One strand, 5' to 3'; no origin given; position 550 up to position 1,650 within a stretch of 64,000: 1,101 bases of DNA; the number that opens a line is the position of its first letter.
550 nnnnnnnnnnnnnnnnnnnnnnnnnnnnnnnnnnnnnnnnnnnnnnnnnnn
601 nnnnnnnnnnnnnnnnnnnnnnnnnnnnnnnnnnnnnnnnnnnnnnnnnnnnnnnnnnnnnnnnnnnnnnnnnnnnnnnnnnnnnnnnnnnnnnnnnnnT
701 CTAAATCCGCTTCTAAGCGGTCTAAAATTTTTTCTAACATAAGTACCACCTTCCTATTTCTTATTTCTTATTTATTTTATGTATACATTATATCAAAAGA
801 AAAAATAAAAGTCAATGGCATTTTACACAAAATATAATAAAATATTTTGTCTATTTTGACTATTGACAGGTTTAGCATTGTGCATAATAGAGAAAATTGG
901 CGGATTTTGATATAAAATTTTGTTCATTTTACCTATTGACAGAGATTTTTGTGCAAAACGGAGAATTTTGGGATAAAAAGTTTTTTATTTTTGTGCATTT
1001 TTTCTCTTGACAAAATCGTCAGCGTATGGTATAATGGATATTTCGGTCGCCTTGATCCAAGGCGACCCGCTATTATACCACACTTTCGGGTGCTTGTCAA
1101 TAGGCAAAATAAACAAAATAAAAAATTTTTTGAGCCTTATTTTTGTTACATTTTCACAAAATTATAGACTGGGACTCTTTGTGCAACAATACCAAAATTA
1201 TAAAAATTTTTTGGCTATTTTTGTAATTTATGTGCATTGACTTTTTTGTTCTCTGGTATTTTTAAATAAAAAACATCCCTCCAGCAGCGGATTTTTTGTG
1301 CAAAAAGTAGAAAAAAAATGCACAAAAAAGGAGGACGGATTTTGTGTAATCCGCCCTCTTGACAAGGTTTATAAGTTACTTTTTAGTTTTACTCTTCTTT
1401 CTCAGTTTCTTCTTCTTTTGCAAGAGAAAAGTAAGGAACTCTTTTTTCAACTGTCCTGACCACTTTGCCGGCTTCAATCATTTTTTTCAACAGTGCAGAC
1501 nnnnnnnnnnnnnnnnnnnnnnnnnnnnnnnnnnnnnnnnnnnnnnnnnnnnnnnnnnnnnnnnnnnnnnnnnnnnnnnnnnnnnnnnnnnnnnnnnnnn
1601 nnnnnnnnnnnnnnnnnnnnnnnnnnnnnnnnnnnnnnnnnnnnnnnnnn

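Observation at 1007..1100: Face-to-face consensus sigma-70 promoters flanking a GC-rich hairpin (unit A), a symmetric element repeated three times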

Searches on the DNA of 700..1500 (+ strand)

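Call 3: search_dna_similar(query=window:700-1500:+, collection=phages, mode=distant, max_rows=30)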
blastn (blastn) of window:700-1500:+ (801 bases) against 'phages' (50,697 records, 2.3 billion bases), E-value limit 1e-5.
Records with a match: 1; places in all: 1; records where one place covers at least 80% of the query: 0.
Best place of each record, by identity: 80-90% 1.
By first word of the organism name: Phage 1.
By host as written in the record: - 1.
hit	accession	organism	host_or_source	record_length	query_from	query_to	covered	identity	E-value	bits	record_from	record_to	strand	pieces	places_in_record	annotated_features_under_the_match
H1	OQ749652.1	Phage Phass-1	human gut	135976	364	419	7%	83.9%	9e-7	62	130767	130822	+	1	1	hypothetical protein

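Call 12: get_annotated_region(hit=H1, flank=3000)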
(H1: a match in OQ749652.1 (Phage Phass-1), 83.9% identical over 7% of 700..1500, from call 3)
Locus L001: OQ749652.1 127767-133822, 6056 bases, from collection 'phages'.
description: Phage Phass-1, complete genome.
organism: Phage Phass-1 (NCBI taxid 3043662)
taxonomy: Viruses; Duplodnaviria; Heunggongvirae; Uroviricota; Caudoviricetes; Caudoviricetes code 15 clade
host: -; source: human gut; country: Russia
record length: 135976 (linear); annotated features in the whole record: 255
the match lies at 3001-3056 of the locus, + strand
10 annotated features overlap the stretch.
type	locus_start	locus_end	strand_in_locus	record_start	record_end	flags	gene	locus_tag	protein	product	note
CDS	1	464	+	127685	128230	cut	-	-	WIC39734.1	hypothetical protein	-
CDS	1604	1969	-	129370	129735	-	-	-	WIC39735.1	hypothetical protein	-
CDS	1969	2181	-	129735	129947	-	-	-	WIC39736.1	hypothetical protein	-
CDS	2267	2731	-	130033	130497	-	-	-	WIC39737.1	hypothetical protein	-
CDS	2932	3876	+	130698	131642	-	-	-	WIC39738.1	hypothetical protein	-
CDS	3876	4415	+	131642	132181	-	-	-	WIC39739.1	hypothetical protein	-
CDS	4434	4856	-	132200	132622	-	-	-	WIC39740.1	hypothetical protein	-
CDS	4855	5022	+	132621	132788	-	-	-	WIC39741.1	hypothetical protein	-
CDS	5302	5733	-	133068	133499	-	-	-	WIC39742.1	hypothetical protein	-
CDS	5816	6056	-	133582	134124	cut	-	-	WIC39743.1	hypothetical protein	-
